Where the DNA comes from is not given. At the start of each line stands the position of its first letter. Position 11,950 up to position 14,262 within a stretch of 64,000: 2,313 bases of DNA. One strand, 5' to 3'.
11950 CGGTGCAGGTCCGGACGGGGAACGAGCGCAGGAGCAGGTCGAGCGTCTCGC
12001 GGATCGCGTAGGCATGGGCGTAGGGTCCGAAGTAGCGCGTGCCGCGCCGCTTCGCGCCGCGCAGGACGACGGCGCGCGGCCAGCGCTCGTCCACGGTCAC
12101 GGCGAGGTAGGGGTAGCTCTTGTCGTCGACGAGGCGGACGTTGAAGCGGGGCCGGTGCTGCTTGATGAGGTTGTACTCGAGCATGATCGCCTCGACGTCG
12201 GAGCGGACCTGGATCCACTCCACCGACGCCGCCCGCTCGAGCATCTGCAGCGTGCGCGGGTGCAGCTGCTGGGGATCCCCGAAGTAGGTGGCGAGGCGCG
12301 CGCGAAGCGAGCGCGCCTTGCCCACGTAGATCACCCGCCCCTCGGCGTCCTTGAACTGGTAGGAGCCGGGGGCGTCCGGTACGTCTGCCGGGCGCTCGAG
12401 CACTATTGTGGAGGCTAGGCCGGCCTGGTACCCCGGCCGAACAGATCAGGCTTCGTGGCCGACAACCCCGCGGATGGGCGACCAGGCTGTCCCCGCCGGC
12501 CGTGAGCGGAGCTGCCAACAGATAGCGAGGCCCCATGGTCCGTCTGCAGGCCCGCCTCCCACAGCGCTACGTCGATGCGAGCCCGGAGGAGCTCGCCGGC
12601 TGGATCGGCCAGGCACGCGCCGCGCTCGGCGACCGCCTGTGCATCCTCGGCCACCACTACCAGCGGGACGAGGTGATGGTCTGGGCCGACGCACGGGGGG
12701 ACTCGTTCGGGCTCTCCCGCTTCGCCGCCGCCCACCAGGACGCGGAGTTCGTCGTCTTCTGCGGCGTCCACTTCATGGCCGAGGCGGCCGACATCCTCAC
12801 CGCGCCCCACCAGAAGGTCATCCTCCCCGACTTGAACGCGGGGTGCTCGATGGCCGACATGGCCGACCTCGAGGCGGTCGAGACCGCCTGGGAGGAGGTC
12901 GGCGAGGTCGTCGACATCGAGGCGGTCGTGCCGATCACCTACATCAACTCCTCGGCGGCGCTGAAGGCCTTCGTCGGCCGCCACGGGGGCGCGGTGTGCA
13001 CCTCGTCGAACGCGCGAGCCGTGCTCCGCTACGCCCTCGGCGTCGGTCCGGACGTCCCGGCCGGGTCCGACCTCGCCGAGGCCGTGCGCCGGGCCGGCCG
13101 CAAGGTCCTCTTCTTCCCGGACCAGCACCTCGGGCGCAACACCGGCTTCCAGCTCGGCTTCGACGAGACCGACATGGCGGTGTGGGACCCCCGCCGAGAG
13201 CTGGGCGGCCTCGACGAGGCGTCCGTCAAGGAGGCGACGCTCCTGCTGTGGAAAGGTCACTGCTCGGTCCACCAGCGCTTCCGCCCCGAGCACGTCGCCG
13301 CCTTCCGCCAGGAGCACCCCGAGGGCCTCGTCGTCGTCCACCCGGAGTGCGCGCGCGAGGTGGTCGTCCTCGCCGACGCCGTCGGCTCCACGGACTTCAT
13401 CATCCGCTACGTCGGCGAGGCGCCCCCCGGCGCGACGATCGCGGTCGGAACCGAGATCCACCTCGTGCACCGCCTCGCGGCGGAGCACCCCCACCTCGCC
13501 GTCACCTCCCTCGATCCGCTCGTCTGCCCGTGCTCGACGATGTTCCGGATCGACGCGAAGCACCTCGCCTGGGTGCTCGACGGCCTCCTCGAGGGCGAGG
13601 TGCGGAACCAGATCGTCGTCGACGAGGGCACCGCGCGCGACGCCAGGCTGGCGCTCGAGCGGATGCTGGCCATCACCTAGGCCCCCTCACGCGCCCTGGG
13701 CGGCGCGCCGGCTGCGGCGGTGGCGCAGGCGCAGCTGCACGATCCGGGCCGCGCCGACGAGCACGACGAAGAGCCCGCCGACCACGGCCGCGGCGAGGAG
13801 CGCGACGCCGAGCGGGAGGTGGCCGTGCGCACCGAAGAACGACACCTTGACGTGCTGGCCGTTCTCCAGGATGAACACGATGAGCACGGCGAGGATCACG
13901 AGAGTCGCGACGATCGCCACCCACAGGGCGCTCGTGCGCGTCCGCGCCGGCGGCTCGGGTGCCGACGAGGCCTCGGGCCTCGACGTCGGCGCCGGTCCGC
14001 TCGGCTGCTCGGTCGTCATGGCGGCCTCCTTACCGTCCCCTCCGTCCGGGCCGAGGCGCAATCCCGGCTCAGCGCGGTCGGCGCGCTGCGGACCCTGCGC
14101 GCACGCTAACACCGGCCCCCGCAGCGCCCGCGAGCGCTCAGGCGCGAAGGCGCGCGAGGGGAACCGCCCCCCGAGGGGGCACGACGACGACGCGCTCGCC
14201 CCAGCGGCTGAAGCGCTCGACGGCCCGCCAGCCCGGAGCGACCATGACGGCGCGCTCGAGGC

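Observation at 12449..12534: nadA-motif (NAD+-I riboswitch)-like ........-bulge structure directly upstream of nadA, in an actinobacterial-type genome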

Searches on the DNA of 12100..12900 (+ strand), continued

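Call 39: search_with_rna_model(model_id=R1, sources=[L081, L082, L083, L084, L085, L086, L087, L088, L089, L090, L091, L092, L093, L094, L095, L096, L097, L098, L099, L100, L101, L102, L103, L104, L105, L106, L107, L108, L109, L110, L111, L112, L113, L114, L115, L116, L117, L118, L119, L120, L121, L122, L123, L124, L125, L126, L127, L128, L129, L130, L131, L132, L133, L134, L135, L136, L137, L138, L139, L140, L141, L142, L143, L144, L145, L146, L147, L148, L149, L150, L151, L152, L153, L154, L155, L156, L157, L158, L159, L160, L161, L162, L163, L164, L165, L166, L167, L168, L169, L170, L171, L172, L173, L174, L175, L176, L177, L178, L179, L180], max_evalue=0.001, make_alignment=true)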
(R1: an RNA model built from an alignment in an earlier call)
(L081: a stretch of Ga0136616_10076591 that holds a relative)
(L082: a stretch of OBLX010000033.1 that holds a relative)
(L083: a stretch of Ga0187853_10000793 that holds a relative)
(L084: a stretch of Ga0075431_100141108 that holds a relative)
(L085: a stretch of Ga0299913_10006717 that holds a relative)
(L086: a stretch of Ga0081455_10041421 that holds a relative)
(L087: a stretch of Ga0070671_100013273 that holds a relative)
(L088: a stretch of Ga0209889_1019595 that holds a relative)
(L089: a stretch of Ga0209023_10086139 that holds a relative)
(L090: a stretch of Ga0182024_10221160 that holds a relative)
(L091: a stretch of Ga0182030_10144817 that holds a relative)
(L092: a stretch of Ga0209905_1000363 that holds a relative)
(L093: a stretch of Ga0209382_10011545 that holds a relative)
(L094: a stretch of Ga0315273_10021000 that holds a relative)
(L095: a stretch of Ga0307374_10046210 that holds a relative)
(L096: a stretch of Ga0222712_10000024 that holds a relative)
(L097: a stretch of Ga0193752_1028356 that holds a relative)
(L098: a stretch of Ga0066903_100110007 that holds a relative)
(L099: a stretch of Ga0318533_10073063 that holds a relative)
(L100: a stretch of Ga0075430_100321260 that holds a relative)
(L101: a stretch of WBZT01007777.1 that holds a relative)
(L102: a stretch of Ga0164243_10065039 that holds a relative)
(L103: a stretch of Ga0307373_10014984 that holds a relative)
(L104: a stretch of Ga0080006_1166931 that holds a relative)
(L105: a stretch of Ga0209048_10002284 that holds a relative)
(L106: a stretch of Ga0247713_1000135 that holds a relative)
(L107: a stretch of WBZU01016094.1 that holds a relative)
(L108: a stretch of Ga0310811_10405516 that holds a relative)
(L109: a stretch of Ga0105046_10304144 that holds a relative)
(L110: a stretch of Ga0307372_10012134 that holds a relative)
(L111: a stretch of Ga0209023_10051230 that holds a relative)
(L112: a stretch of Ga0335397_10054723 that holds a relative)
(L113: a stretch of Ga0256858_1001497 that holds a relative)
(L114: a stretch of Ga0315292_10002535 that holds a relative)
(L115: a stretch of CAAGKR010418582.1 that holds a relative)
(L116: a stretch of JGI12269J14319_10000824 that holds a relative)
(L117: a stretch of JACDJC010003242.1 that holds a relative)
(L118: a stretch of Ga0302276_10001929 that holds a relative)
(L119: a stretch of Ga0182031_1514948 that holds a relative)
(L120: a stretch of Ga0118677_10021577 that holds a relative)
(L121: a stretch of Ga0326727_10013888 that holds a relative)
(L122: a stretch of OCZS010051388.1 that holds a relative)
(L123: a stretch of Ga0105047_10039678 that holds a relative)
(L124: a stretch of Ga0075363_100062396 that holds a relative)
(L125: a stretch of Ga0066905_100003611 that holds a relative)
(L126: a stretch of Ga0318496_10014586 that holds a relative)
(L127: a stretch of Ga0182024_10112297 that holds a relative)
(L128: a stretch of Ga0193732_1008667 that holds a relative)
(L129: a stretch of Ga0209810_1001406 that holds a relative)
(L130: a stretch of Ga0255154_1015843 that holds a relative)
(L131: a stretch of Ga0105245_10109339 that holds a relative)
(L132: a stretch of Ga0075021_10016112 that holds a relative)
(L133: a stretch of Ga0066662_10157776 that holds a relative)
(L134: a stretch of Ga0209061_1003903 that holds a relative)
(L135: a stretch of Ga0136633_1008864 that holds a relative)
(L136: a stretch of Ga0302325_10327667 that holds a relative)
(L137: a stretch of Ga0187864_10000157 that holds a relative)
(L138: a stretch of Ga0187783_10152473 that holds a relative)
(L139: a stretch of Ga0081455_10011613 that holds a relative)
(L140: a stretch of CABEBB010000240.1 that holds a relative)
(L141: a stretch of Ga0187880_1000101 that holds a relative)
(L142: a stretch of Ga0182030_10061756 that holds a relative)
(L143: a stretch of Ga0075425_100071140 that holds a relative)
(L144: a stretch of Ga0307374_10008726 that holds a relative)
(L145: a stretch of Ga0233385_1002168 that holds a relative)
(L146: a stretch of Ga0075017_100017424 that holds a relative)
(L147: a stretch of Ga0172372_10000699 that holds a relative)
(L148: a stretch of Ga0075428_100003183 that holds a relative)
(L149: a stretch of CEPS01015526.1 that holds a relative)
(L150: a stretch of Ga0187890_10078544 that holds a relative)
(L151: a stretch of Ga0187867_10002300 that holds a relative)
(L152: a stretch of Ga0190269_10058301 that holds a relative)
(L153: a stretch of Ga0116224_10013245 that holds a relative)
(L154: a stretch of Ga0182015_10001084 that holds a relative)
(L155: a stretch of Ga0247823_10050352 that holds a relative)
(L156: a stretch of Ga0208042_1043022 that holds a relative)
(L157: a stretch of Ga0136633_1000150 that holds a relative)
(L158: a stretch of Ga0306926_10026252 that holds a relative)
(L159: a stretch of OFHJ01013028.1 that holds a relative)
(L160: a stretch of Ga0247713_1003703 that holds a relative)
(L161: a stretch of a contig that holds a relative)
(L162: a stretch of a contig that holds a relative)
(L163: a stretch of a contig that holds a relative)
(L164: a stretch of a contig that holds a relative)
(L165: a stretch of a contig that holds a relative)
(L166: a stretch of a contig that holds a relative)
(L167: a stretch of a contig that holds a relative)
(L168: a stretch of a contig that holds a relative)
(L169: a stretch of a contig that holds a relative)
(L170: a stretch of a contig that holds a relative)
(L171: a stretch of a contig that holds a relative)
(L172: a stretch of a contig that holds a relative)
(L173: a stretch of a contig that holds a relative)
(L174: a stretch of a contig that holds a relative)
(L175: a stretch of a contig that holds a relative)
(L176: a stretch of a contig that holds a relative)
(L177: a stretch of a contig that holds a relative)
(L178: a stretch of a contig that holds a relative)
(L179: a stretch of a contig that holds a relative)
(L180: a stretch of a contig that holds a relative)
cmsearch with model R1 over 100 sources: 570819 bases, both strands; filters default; matches with E-value up to 0.001: 100.
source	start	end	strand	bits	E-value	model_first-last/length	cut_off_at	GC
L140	7717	7812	-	112.4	2e-20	1-96/96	no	0.72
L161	2259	2354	+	112.4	2e-20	1-96/96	no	0.72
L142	5346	5441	-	108.5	1.3e-19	1-96/96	no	0.73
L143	3479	3574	-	105.4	5.9e-19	1-96/96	no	0.7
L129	7481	7575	-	104.6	8.4e-19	1-96/96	no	0.68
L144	2371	2464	+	103.2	1.6e-18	1-96/96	no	0.71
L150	1703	1797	-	102.8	2e-18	1-96/96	no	0.75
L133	250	345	+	102.8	2e-18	1-96/96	no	0.69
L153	2293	2387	-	102.4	2.5e-18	1-96/96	no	0.69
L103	5823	5918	+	101.2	4.3e-18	1-96/96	no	0.69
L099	345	439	+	100.1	7.3e-18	1-96/96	no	0.67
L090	2242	2336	-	99.5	9.5e-18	1-96/96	no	0.67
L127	476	571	+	99.2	1.1e-17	1-96/96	no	0.77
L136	2188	2282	-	99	1.2e-17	1-96/96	no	0.69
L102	996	1091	-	97.9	2e-17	1-96/96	no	0.7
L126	2374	2466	+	97.6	2.4e-17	1-96/96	no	0.75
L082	4923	5017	+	97.3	2.8e-17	1-96/96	no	0.71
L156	135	230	-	96.9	3.3e-17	1-96/96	no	0.73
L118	4875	4972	-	96.5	4e-17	1-96/96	no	0.76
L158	2800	2892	+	96.5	4.1e-17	1-96/96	no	0.72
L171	73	167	-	96.4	4.2e-17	1-96/96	no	0.72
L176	609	703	+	96.4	4.3e-17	1-96/96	no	0.72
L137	1231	1328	+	96.3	4.4e-17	1-96/96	no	0.7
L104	9413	9508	+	95.8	5.8e-17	1-96/96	no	0.75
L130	1482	1578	-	95.6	6.3e-17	1-96/96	no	0.69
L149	6504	6600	+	95.4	7e-17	1-96/96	no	0.68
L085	1046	1142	-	94.9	8.8e-17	1-96/96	no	0.72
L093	2585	2679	+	94.8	9.2e-17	1-96/96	no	0.74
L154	4554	4651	+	94.7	9.5e-17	1-96/96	no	0.71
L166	240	334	+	94.6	9.9e-17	1-96/96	no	0.69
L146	2756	2847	+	94.2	1.2e-16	1-96/96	no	0.73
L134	1078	1173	-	94.2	1.2e-16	1-96/96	no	0.7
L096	839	935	+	93.9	1.4e-16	1-96/96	no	0.7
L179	6782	6876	-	93.6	1.6e-16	1-96/96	no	0.74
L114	9110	9204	+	93.2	2e-16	1-96/96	no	0.68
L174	9767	9860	-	92.6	2.7e-16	1-96/96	no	0.72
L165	4604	4698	+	92.3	3e-16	1-96/96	no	0.69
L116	3582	3676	+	92.3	3.1e-16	1-96/96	no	0.71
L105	344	438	-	91.7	4.1e-16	1-96/96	no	0.73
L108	542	636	+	91.4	4.7e-16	1-96/96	no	0.72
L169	2586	2684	-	90.9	5.8e-16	1-96/96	no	0.69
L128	1041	1135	+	90.9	5.9e-16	1-96/96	no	0.66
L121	145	242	-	90.9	6e-16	1-96/96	no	0.69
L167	4003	4098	+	90.8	6.1e-16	1-96/96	no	0.73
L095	2799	2898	+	90.5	7.2e-16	1-96/96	no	0.6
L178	1865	1960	+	90.3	7.8e-16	1-96/96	no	0.71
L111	444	539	+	89.2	1.3e-15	1-96/96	no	0.69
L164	709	806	+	88.8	1.6e-15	1-96/96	no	0.71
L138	461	554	+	88.3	2e-15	1-96/96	no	0.78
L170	10327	10420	+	88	2.3e-15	1-96/96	no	0.74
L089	2044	2139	-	88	2.3e-15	1-96/96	no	0.68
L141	7838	7935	+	87.8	2.6e-15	1-96/96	no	0.73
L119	406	502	+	87.4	3.1e-15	1-96/96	no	0.72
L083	2367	2459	-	87.3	3.3e-15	1-96/96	no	0.75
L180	9246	9343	+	87.2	3.4e-15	1-96/96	no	0.63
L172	2157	2247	-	87.2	3.4e-15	1-96/96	no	0.73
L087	3144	3237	+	86.6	4.5e-15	1-96/96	no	0.67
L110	8104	8199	+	86.6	4.5e-15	1-96/96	no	0.72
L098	2897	2990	-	86.4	5e-15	1-96/96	no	0.72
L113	361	455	+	86.3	5.2e-15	1-96/96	no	0.71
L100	1174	1268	+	86.3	5.4e-15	1-96/96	no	0.73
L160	3023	3117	+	86.2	5.5e-15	1-96/96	no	0.69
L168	422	520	-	86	6e-15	1-96/96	no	0.71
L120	3775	3870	+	85.6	7.4e-15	1-96/96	no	0.64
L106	669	763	-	85.4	8.3e-15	1-96/96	no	0.69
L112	2908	3002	+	85.3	8.5e-15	1-96/96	no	0.65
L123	5063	5157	-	85.3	8.5e-15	1-96/96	no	0.65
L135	3191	3282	+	85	9.9e-15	1-96/96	no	0.66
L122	48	143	+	85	1e-14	1-96/96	no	0.69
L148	11659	11758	-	84.8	1.1e-14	1-96/96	no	0.69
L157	876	970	-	84.6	1.2e-14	1-96/96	no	0.68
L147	1890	1985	-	84.3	1.3e-14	1-96/96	no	0.7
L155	303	397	+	84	1.6e-14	1-96/96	no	0.66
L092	191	288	-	83.9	1.7e-14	1-96/96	no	0.65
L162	588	680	+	83.8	1.7e-14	1-96/96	no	0.75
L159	1309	1407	-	83.8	1.7e-14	1-96/96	no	0.77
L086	3224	3320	+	83.7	1.8e-14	1-96/96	no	0.68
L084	16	112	-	83.5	2e-14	1-96/96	no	0.68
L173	3857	3953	+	83.5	2e-14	1-96/96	no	0.68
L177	6495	6589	-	83.3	2.2e-14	1-96/96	no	0.77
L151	5315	5412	-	83.2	2.3e-14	1-96/96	no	0.68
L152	1697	1789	+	83.1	2.4e-14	1-96/96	no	0.67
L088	923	1020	+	81.7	4.7e-14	1-96/96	no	0.69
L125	306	403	+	81.7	4.7e-14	1-96/96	no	0.69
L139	8737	8834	+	81.7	4.7e-14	1-96/96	no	0.69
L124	1920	2009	-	80.7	7.5e-14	6-96/96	5'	0.74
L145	865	962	-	80.6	8.2e-14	1-96/96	no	0.7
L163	1189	1286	-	80.2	9.7e-14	1-96/96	no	0.79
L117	8195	8289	-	80.1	1e-13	1-96/96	no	0.67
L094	3891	3987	-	78.1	2.6e-13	1-96/96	no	0.76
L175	3253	3351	-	77.9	2.9e-13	1-96/96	no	0.7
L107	2824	2917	-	77.6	3.3e-13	1-96/96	no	0.73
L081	1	87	-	76.9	4.7e-13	1-86/96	3'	0.69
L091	1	82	+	76.4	6e-13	17-96/96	5'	0.76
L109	1356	1448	-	73.4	2.4e-12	1-96/96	no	0.74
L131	15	113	-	71.2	7e-12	1-96/96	no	0.71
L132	1267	1364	-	68.8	2.2e-11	1-96/96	no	0.72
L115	1215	1312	-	68.2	2.9e-11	1-96/96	no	0.7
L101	3083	3182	-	64.4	1.8e-10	1-96/96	no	0.59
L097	2527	2585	-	45.1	1.8e-06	40-96/96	5'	0.69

Alignment A3: 100 matches aligned to the model, 111 columns, each read 5' to 3' on its own strand. Consensus structure (alignment columns), stored with it:
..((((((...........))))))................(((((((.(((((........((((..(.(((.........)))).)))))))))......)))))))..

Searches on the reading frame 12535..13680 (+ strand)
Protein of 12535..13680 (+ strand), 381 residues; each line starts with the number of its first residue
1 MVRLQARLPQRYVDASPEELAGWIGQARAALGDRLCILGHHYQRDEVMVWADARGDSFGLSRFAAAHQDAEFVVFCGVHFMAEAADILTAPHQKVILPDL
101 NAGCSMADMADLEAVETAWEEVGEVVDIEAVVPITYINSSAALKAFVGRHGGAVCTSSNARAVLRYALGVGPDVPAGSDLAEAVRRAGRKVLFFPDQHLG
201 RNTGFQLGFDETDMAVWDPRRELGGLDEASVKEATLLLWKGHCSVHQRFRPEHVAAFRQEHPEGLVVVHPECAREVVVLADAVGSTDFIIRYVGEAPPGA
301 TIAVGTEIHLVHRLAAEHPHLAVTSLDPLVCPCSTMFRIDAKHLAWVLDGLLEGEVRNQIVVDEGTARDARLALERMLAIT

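Call 8: search_protein_families(library=ncbifam, proteins=[window:12535-13680:+])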
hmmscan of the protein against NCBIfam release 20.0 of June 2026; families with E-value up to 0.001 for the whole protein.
window:12535-13680:+ (381 aa): 4 families
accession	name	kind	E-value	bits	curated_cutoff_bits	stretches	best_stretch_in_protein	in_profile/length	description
NF006884.0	PRK09375.2-5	equivalog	5.5e-150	499.8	691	1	4-380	56-422/426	quinolinate synthase NadA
TIGR00550.1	nadA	equivalog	1.1e-86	290.8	262.9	1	35-381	19-309/309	quinolinate synthase NadA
NF006878.0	PRK09375.1-2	equivalog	2e-66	224.2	294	2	36-165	20-137/306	quinolinate synthase NadA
NF006882.0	PRK09375.2-3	equivalog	2.2e-44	151.8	561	1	8-364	47-412/447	quinolinate synthase NadA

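Call 10: find_related_loci(query=window:12535-13680:+, collection=genome_contigs, flank=3000)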
Query window:12535-13680:+ (381 aa) in genome_contigs; peptide patterns used: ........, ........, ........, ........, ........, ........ (x = any residue, [..] = any of these).
600 stretches matched a pattern (row limit reached: there are more); 579 encode a relative of the query (tblastn E <= 1e-3); the best 80 are kept; 80 distinct loci.
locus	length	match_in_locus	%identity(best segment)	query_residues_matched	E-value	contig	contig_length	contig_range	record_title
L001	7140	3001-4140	75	1-380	0e+0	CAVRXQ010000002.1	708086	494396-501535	MAG: uncultured Acidimicrobiaceae bacterium isolate MFD02248.bin.1.65 genome assembly, contig: contig_33321, whole genom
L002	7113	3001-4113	74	1-381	0e+0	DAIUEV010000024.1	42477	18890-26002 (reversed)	MAG TPA_asm: Acidimicrobiales bacterium isolate CTOTU28683 NODE_359_length_42477_cov_16.987106, whole genome shotgun seq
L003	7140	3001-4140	73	1-380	0e+0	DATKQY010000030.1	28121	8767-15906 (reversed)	MAG TPA_asm: Acidimicrobiales bacterium isolate SMAG_U14014 k141_365725, whole genome shotgun sequence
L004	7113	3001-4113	74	1-381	0e+0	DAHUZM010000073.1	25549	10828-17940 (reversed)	MAG TPA_asm: Acidimicrobiaceae bacterium isolate clean1685 k141_921310, whole genome shotgun sequence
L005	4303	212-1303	74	1-381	0e+0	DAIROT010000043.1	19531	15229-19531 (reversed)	MAG TPA_asm: Acidimicrobiales bacterium isolate CTOTU21798 NODE_412_length_19531_cov_4.074245, whole genome shotgun sequ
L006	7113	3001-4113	72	1-381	0e+0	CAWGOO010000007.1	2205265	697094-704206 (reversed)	MAG: uncultured Actinomycetota bacterium isolate MFD04540.bin.2.6 genome assembly, contig: contig_7304, whole genome sho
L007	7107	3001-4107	72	1-379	0e+0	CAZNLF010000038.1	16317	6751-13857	MAG TPA_asm: uncultured Acidimicrobiaceae bacterium isolate binchicken_co162_455 genome assembly, contig: NODE_8247_leng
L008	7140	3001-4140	73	1-380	0e+0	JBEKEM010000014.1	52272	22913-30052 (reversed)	MAG: Acidimicrobiales bacterium isolate SPRUCE 206 SPRUCE_206_14, whole genome shotgun sequence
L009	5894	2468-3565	72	1-381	0e+0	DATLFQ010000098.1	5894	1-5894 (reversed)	MAG TPA_asm: Acidimicrobiales bacterium isolate SMAG_U13592 k141_5264, whole genome shotgun sequence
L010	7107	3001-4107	70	1-379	3e-179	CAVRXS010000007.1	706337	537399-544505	MAG: uncultured Acidimicrobiaceae bacterium isolate MFD06092.bin.2.39 genome assembly, contig: contig_9192, whole genome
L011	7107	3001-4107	71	1-379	6e-179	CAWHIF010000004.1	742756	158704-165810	MAG: uncultured Acidimicrobiaceae bacterium isolate MFD01828.bin.2.1 genome assembly, contig: contig_14502, whole genome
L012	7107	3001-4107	72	1-379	1e-178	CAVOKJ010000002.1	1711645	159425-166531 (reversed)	MAG: uncultured Acidimicrobiales bacterium isolate MFD00082.bin.1.153 genome assembly, contig: contig_1911, whole genome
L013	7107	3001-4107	71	1-379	9e-178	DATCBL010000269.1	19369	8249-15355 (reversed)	MAG TPA_asm: Acidimicrobiales bacterium isolate SMAG_U7671 k141_96733, whole genome shotgun sequence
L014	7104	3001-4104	70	1-378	2e-177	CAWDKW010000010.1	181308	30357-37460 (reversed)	MAG: uncultured Acidimicrobiaceae bacterium isolate MFD09286.bin.1.150 genome assembly, contig: contig_50692, whole geno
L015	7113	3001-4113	71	1-381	2e-177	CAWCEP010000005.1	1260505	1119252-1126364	MAG: uncultured Acidimicrobiales bacterium isolate MFD09286.bin.2.43 genome assembly, contig: contig_16381, whole genome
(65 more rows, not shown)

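Call 60: find_encoding_contigs(protein=window:12535-13680:+, flank=1000, max_places=3)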
Protein window:12535-13680:+ (381 aa): 3 contigs read that carry it; 2 places shown.
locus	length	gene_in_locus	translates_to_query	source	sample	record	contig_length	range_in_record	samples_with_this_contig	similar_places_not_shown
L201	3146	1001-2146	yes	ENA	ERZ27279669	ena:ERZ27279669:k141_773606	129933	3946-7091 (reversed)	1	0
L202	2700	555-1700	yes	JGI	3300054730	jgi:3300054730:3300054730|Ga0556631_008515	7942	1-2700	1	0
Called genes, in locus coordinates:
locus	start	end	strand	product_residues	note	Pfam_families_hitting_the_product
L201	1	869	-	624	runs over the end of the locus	PF01541:GIY-YIG (weak), PF27096:UvrC_M, PF02151:UVR, PF22920:UvrC_RNaseH, PF08459:UvrC_RNaseH_dom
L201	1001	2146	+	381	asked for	PF02445:NadA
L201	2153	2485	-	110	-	PF06305:LapA_dom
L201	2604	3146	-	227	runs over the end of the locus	-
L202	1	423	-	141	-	?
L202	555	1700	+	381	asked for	PF02445:NadA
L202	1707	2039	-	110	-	PF06305:LapA_dom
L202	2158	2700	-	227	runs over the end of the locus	-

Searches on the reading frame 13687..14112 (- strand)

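Call 31: search_protein_families(library=pfam, proteins=[window:13687-14112:-], max_evalue=0.00001)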
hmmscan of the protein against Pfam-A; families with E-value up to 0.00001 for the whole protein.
window:13687-14112:- (141 aa): 1 family
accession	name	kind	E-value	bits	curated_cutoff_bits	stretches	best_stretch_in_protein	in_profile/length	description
PF06305.16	LapA_dom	-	2.2e-11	43.9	28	1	83-138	1-56/64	Lipopolysaccharide assembly protein A domain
